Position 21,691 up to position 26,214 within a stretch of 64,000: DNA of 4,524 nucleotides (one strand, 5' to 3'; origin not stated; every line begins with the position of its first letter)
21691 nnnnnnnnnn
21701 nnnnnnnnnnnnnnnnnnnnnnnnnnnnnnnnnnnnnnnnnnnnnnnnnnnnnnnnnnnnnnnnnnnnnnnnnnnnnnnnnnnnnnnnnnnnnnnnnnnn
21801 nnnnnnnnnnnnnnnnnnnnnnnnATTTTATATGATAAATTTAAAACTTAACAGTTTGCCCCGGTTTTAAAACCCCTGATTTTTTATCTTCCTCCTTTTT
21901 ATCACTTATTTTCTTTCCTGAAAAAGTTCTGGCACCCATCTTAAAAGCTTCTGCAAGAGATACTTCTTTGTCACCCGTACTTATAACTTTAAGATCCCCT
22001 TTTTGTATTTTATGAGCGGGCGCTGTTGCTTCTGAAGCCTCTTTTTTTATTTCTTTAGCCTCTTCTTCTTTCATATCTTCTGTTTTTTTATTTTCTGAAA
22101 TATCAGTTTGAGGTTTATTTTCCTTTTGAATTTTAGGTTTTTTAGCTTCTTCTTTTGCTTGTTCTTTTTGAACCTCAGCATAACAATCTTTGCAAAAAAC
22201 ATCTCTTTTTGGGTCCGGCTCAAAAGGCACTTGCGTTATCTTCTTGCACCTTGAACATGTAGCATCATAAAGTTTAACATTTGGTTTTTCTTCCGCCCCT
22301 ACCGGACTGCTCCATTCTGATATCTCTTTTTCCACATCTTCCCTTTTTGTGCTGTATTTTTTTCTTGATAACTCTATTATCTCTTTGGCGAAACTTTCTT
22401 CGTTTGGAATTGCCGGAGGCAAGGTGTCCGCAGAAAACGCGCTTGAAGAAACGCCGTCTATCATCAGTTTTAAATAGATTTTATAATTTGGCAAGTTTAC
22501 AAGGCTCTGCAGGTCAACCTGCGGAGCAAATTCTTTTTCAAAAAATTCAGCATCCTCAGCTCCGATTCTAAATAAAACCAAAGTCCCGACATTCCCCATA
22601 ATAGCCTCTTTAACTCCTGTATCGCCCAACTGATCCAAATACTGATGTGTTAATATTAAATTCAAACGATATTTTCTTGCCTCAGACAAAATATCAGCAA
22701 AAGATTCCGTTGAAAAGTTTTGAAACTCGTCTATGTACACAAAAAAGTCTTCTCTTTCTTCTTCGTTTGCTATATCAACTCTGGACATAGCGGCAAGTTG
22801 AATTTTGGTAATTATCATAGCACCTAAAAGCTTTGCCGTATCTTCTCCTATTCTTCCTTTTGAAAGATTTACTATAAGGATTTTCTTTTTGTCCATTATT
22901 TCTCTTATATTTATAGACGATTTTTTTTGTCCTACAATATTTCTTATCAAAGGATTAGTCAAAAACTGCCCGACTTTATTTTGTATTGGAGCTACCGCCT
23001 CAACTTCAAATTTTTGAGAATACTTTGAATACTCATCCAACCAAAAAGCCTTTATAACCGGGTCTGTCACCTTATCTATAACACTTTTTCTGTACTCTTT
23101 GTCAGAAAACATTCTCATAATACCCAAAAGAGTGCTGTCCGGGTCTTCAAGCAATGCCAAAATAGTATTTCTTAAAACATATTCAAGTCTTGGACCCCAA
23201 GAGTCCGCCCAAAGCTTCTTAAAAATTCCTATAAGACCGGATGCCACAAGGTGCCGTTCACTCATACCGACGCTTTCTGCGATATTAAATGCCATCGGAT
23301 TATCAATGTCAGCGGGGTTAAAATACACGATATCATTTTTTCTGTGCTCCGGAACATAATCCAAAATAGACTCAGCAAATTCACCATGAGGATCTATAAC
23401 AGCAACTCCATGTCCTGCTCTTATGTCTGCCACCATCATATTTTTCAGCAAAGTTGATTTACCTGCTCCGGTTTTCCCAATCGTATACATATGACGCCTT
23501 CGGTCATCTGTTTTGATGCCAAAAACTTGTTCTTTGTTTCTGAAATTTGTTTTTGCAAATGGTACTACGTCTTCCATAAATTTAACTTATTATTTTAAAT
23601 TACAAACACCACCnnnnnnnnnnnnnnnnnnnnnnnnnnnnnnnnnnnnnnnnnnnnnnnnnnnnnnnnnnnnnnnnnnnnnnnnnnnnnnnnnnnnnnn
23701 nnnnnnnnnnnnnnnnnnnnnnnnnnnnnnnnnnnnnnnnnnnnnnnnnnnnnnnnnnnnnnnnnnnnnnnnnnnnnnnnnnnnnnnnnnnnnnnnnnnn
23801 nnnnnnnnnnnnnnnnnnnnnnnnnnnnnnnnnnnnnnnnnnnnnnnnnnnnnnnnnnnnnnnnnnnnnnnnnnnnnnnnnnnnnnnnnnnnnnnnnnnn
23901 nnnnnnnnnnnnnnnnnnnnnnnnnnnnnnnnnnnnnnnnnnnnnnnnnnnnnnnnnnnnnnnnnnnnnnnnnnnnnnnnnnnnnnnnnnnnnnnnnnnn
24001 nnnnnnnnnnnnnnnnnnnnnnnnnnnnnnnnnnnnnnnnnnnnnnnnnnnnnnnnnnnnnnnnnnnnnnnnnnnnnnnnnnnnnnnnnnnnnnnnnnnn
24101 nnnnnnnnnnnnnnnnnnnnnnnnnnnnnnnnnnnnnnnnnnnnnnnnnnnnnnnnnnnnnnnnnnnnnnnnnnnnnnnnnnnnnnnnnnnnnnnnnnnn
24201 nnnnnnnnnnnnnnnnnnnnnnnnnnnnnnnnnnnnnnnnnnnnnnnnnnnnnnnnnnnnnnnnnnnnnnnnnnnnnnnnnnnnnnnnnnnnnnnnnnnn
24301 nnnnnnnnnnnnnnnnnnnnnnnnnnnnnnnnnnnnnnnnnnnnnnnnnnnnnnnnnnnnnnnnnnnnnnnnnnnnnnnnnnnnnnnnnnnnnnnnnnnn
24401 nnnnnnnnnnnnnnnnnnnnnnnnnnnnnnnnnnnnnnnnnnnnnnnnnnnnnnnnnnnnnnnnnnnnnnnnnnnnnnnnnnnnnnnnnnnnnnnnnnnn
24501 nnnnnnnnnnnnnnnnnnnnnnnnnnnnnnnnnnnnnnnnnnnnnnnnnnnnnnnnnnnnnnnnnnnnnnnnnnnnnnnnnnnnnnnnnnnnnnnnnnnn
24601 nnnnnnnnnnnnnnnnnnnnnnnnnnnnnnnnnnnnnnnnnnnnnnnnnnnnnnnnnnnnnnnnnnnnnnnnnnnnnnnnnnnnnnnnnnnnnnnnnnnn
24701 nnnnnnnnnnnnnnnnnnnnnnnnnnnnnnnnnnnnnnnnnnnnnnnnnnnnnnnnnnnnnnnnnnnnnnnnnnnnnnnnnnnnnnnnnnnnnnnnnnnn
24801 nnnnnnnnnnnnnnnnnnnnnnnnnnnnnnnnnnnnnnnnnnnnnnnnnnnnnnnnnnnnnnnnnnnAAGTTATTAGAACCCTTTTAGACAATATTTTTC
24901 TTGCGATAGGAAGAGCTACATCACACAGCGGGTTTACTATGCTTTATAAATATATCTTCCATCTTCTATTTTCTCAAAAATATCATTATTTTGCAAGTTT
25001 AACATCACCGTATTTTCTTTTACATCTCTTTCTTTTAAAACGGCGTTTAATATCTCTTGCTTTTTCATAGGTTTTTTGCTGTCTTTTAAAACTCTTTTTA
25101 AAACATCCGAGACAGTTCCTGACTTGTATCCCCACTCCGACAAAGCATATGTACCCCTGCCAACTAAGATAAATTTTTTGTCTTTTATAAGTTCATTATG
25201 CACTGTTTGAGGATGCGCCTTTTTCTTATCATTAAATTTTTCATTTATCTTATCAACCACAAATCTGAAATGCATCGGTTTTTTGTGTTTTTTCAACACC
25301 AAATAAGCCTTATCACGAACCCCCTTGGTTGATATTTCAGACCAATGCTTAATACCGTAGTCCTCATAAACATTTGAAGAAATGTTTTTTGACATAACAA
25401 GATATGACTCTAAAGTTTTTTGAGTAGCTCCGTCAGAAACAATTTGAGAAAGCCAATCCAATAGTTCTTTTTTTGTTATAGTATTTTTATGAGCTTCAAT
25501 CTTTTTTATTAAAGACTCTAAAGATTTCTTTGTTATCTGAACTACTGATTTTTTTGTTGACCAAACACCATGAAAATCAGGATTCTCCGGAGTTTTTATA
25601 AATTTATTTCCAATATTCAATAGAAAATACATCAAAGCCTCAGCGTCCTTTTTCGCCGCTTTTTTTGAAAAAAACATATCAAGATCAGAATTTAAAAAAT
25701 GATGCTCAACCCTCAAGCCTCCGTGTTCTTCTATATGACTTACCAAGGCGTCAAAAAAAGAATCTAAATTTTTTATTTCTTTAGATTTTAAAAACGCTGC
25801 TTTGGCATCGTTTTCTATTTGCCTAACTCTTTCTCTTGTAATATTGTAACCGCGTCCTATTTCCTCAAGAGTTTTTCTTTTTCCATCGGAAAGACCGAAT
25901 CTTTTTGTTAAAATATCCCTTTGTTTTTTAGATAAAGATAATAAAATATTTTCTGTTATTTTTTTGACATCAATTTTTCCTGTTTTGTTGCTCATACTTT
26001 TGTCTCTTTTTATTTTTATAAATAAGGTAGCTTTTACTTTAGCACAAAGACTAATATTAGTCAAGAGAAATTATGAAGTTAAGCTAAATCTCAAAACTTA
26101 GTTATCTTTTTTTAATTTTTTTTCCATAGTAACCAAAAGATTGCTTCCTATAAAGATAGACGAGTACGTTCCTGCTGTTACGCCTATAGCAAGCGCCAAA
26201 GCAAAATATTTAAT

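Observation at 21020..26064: Conserved-looking operon downstream of secDF: sigma-r4/HARE-HTH protein, membrane protein, HerA/FtsK/TraD-like ATPase with zinc ribbon, HD hydrolase and a Cys-rich mini-protein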

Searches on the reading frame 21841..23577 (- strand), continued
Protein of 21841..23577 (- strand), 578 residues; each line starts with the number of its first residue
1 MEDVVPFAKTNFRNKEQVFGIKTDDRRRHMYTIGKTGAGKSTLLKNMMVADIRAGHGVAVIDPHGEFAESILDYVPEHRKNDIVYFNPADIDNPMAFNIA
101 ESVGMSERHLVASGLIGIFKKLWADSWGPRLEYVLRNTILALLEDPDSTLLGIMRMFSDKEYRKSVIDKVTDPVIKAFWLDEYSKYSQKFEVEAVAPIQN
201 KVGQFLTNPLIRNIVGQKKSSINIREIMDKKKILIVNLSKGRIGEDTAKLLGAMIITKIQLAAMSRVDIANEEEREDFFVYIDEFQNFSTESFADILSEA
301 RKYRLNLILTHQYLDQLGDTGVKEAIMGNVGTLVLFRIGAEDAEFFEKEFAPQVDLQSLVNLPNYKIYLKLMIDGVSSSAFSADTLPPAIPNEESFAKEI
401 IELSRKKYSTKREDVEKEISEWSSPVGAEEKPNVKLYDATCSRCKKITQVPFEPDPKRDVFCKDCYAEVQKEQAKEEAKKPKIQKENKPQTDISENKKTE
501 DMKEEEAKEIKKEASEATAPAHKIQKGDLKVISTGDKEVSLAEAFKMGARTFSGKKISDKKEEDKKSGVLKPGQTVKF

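Call 59: get_annotated_region(hit=H16, flank=9000)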
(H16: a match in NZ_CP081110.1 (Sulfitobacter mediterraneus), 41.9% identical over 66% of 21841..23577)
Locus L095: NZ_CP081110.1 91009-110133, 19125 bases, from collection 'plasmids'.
description: Sulfitobacter mediterraneus strain M342 plasmid unnamed1, complete sequence
organism: Sulfitobacter mediterraneus (NCBI taxid 83219)
taxonomy: Bacteria; Pseudomonadota; Alphaproteobacteria; Rhodobacterales; Roseobacteraceae; Sulfitobacter; Sulfitobacter mediterraneus
host: -; source: -; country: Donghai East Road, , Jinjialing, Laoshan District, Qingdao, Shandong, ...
typing (MOB-suite, as given by PLSDB): non-mobilizable
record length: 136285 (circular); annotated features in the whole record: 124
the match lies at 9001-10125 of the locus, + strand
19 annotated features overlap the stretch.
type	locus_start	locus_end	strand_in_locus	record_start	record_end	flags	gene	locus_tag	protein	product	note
CDS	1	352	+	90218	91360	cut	-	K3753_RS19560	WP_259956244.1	tyrosine-type recombinase/integrase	GO:0015074 - DNA integration [Evidence IEA]; GO:0006310 - DNA recombination [Evidence IEA]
CDS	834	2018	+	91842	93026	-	repA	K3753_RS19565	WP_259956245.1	plasmid partitioning protein RepA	-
CDS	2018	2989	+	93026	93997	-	repB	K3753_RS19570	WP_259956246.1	plasmid partitioning protein RepB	-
CDS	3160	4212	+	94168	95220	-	-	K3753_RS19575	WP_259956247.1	helix-turn-helix domain-containing protein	-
CDS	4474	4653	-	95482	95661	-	-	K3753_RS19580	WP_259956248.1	hypothetical protein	-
CDS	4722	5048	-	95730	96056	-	-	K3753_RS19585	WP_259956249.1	hypothetical protein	-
CDS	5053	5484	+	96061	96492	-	-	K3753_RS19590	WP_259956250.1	hypothetical protein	-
CDS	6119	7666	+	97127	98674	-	-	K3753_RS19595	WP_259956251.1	recombinase family protein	GO:0006310 - DNA recombination [Evidence IEA]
CDS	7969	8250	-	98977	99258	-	-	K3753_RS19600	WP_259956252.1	hypothetical protein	-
CDS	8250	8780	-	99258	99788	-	-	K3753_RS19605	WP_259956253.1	DUF3768 domain-containing protein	-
CDS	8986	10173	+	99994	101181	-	-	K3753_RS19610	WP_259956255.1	type IV secretion system DNA-binding domain-containing protein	-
CDS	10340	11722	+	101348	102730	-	-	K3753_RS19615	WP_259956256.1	transposase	GO:0006313 - DNA transposition [Evidence IEA]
CDS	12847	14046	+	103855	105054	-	-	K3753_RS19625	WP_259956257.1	IS91 family transposase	-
CDS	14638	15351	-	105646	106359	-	-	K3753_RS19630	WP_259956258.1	alpha/beta hydrolase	-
CDS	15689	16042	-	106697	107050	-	-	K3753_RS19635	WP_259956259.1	hypothetical protein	-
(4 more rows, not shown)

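Call 77: search_protein_families(library=pfam, proteins=[L094:4034-7531:+, L087:4956-6254:+, L087:6369-7010:+, L087:7053-8222:+, L094:2383-3618:+], max_evalue=0.001)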
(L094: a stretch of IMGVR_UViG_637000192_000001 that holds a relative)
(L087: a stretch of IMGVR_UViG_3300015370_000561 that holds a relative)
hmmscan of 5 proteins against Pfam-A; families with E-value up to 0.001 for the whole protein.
L094:4034-7531:+ (1165 aa): 0 families

L087:4956-6254:+ (432 aa): 4 families
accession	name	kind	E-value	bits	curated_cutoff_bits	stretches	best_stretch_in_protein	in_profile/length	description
PF10412.15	TrwB_AAD_bind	-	2.1e-10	40.5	20.5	1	34-361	10-324/387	Type IV secretion-system coupling protein DNA-binding domain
PF12696.13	TraG-D_C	-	5.4e-08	33.3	22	1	289-366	2-85/126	TraM recognition site of TraD and TraG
PF01935.23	DUF87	-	4.3e-06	27.4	23.2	1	39-252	23-203/220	Helicase HerA, central domain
PF13401.12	AAA_22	-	6.8e-05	23.6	27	0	38-85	4-52/130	AAA domain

L087:6369-7010:+ (213 aa): 3 families
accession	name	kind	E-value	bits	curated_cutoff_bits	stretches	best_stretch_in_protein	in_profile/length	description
PF13091.12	PLDc_2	-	1.4e-25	90.1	27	1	80-199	1-128/132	PLD-like domain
PF00614.28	PLDc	-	2.1e-05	24.8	21.9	1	153-173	6-26/28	Phospholipase D Active site motif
PF07894.18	SACK1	-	0.0002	21.4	21.4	0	80-186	129-253/274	Scaffolding anchor of CK1 domain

L087:7053-8222:+ (389 aa): 0 families

L094:2383-3618:+ (411 aa): 2 families
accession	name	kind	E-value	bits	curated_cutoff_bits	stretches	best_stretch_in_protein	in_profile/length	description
PF12696.13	TraG-D_C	-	0.00052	20.4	22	0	276-335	1-65/126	TraM recognition site of TraD and TraG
PF13401.12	AAA_22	-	0.0006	20.6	27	0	27-72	4-53/130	AAA domain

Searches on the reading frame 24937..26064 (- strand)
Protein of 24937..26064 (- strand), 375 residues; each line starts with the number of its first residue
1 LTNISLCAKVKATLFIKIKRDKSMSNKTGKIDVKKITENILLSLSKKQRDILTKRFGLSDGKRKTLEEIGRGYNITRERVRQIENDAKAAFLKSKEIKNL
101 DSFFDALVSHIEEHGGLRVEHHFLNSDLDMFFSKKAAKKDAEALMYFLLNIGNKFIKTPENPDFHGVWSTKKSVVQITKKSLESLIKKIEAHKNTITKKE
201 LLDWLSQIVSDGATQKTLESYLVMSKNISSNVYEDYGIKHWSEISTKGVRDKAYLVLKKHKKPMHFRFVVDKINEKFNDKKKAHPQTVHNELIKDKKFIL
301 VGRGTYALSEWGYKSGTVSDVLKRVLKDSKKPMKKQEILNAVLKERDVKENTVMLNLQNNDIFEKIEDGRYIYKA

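Call 3: search_protein_families(library=pfam, proteins=[window:24937-26064:-], max_evalue=0.1)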
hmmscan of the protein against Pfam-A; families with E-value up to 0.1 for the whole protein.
window:24937-26064:- (375 aa): 6 families
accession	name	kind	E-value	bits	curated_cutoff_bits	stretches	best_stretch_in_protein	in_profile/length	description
PF05066.19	HARE-HTH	-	2.2e-13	50.8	25.9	2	251-311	5-71/71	HB1, ASXL, restriction endonuclease HTH domain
PF04545.22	Sigma70_r4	-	2e-12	46.8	24.1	1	41-87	2-44/50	Sigma-70, region 4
PF24812.1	wHTH_TTC3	-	0.0027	18.8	27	0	87-149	26-89/123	TTC3-like, winged helix turn helix domain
PF24506.1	KNTC1_N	-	0.004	16.9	27.1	1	271-340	172-246/376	KNTC1, N-terminal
PF22022.2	Phage_int_M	-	0.063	14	27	0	170-215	37-82/96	Phage integrase central domain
PF22913.1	NBAS_11th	-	0.088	13.2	27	0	168-213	60-105/125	NBAS subunit of NRZ tethering complex, C-terminal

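Call 4: search_protein_families(library=ncbifam, proteins=[window:24937-26064:-], max_evalue=0.1)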
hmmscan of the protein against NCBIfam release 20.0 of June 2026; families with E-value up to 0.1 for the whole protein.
window:24937-26064:- (375 aa): 26 families (the best 25 are shown)
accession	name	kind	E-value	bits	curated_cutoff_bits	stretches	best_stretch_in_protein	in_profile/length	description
NF041931.2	MzaA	equivalog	3.1e-17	62.7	800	1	25-113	635-723/726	MZA anti-phage system associated sigma-70 family RNA polymerase sigma factor MzaA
NF005643.0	PRK07406.1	equivalog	4.8e-16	58.8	500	1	32-87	324-379/397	RNA polymerase sigma factor RpoD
NF004562.0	PRK05901.1-4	equivalog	1.4e-15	56.8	779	1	23-108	472-557/571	RNA polymerase sigma factor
TIGR02393.1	RpoD_Cterm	equivalog_domain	2.8e-15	56.6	354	1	15-104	148-237/238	RNA polymerase sigma factor RpoD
NF004208.0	PRK05658.1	equivalog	3.7e-15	56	555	1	15-105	540-630/631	RNA polymerase sigma factor RpoD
NF004207.0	PRK05657.1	equivalog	2.2e-14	53.5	394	1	20-89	242-311/329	RNA polymerase sigma factor RpoS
NF006666.0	PRK09210.1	equivalog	3.1e-14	53.1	572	1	15-103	280-368/370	RNA polymerase sigma factor RpoD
TIGR02394.1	rpoS_proteo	equivalog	3.8e-14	52.9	378.7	1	23-90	202-269/285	RNA polymerase sigma factor RpoS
NF005642.0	PRK07405.1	subfamily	1e-12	47.9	524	1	34-96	248-310/318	RNA polymerase sigma factor SigD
NF005785.0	PRK07598.1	equivalog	1.9e-12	46.8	554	1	35-98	342-405/415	RNA polymerase sigma factor SigC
NF005920.0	PRK07921.1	subfamily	2.6e-12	46.4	464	1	36-98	259-321/328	RNA polymerase sigma factor SigB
TIGR02997.1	Sig70-cyanoRpoD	subfamily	2.8e-12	46.5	384.5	1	34-87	240-293/298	RNA polymerase sigma factor, RpoD/SigA family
NF004561.0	PRK05901.1-3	equivalog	5.9e-12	45.5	582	1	38-86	470-518/537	RNA polymerase sigma factor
TIGR04567.1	RNAP_delt_lowGC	equivalog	9e-12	45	42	1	251-311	7-70/83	DNA-directed RNA polymerase subunit delta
NF004615.0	PRK05949.1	subfamily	1.9e-11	43.4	530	1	34-92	257-315/327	RNA polymerase sigma factor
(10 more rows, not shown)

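Call 48: search_protein_families(library=padloc, proteins=[window:24937-25995:-], max_evalue=0.01)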
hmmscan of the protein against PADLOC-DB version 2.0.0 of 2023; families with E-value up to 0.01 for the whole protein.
window:24937-25995:- (352 aa): 1 family
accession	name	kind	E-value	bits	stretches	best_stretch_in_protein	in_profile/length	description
PDLC02203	MzaA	-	2.5e-08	30.7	1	8-79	595-666/683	-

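Call 92: search_dna_similar(query=window:24937-25995:-, collection=plasmids, mode=protein, max_evalue=0.001, max_rows=10)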
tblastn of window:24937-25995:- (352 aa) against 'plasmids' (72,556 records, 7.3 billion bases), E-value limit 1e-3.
Records with a match: 158; places in all: 180; records where one place covers at least 80% of the query: 1.
Best place of each record, by identity: <60% 158.
By first word of the organism name: Caballeronia 14; Nostoc 12; Burkholderia 11; Cupriavidus 7; Novosphingobium 6; Acaryochloris 5; Acinetobacter 5; Paracoccus 5; Klebsiella 4; Sinorhizobium 4; and 59 more.
By predicted mobility (MOB-suite, as given by PLSDB): non-mobilizable 108; conjugative 26; mobilizable 24.
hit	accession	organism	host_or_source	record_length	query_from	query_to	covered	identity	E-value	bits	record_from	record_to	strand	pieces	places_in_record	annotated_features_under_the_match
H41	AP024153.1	Abditibacteriota bacterium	Acer palmatum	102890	28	348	91%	23.4%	1e-14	82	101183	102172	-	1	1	rpoD: RNA polymerase sigma factor RpoD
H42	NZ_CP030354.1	Novosphingobium sp. P6W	cell culture,podzolic fallow soil ...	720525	9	215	59%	23.4%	4e-4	50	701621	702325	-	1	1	MucR family transcriptional regulator | rpoD: RNA polymerase sigma factor RpoD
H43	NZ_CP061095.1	Roseomonas marmotae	Marmota himalayana,pure culture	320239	3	143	40%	29.8%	3e-7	60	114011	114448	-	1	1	rpoD: RNA polymerase sigma factor RpoD | IclR family transcriptional regulator C-terminal domain-containing ...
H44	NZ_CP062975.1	Pontibacillus sp. ALD_SL1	mangrove mud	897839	20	100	23%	42.0%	2e-4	51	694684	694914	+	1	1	RNA polymerase sigma factor RpoD/SigA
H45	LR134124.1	Klebsiella aerogenes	not available: to be reported later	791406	10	141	38%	25.2%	1e-4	52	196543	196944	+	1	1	rpoD: RNA polymerase sigma factor rpoD | mug: G:T/U mismatch-specific uracil/thymine DNA-glycosylase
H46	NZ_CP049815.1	Pontibrevibacter nitratireducens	-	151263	2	94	26%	35.5%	2e-7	61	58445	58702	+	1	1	sigma factor-like helix-turn-helix DNA-binding protein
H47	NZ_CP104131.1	Sinorhizobium sp. K101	Phaseolus vulgaris,cell ...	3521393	9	116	31%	29.6%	2e-5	54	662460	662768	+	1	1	none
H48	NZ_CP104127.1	Sinorhizobium sp. M103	Phaseolus vulgaris,cell ...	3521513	9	116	31%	29.6%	2e-5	54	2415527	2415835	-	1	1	none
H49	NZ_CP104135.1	Sinorhizobium sp. C101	Phaseolus vulgaris,cell ...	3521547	9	116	31%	29.6%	2e-5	54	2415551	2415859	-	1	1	none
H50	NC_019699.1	Chroococcidiopsis thermalis PCC 7203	-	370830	21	102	23%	37.8%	2e-4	51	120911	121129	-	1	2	RNA polymerase sigma factor, RpoD/SigA family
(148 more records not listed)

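Call 111: get_annotated_region(hit=H41, flank=7000)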
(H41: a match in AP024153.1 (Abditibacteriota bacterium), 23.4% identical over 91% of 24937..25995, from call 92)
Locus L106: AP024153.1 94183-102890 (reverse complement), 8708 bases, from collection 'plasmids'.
description: Abditibacteriota bacterium IAD-21 plasmid pIAD-21 DNA, complete sequence
organism: Abditibacteriota bacterium (NCBI taxid 2783868)
taxonomy: Bacteria; Abditibacteriota; ; ; ; ; Abditibacteriota bacterium
host: -; source: Acer palmatum; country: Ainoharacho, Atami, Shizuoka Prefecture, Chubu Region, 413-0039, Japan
typing (MOB-suite, as given by PLSDB): non-mobilizable
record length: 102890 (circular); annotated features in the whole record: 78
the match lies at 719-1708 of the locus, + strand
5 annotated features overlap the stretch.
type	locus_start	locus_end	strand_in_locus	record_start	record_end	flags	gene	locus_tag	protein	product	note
CDS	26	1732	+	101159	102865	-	rpoD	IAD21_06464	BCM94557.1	RNA polymerase sigma factor RpoD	-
CDS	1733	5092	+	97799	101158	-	-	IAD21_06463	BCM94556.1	hypothetical protein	-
CDS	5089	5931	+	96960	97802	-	-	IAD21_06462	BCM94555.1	hypothetical protein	-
CDS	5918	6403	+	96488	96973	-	-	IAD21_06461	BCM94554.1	hypothetical protein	-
CDS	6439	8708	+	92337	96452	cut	-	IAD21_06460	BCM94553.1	hypothetical protein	-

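Call 112: search_protein_families(library=pfam, proteins=[L106:26-1732:+, L106:1733-5092:+, L106:5089-5931:+, L106:5918-6403:+], max_evalue=0.01)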
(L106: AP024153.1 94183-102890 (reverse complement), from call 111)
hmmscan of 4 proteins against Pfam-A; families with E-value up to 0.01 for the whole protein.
L106:26-1732:+ (568 aa): 1 family
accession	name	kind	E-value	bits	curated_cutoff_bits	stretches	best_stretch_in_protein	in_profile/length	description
PF04545.22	Sigma70_r4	-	1.9e-11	43.7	24.1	1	227-274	7-49/50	Sigma-70, region 4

L106:1733-5092:+ (1119 aa): 3 families
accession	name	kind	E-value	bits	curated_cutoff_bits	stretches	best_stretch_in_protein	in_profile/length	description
PF07669.17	Eco57I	-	1.5e-22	80.9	25.3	1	562-846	2-166/171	Eco57I restriction-modification methylase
PF02384.22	N6_Mtase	-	2.2e-09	37.5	20.4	0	510-584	49-101/311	N-6 DNA Methylase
PF20473.4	MmeI_Mtase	-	1e-08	35.1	27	1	503-584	15-86/259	MmeI, DNA-methyltransferase domain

L106:5089-5931:+ (280 aa): 1 family
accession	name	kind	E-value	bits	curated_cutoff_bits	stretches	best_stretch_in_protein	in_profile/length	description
PF13182.11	DUF4007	-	4.9e-22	78.8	27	1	67-277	55-288/288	Protein of unknown function (DUF4007)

L106:5918-6403:+ (161 aa): 4 families
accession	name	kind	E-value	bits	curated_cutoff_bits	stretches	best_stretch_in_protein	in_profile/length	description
PF13671.12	AAA_33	-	0.00011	23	27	1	29-95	2-75/143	AAA domain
PF13401.12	AAA_22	-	0.0013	19.5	27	0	29-129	8-119/130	AAA domain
PF17213.9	Hydin_ADK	-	0.0021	18.7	27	1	28-63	1-36/196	Hydin Adenylate kinase-like domain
PF00004.35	AAA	-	0.0022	18.9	21.2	1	30-123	2-98/131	ATPase family associated with various cellular activities (AAA)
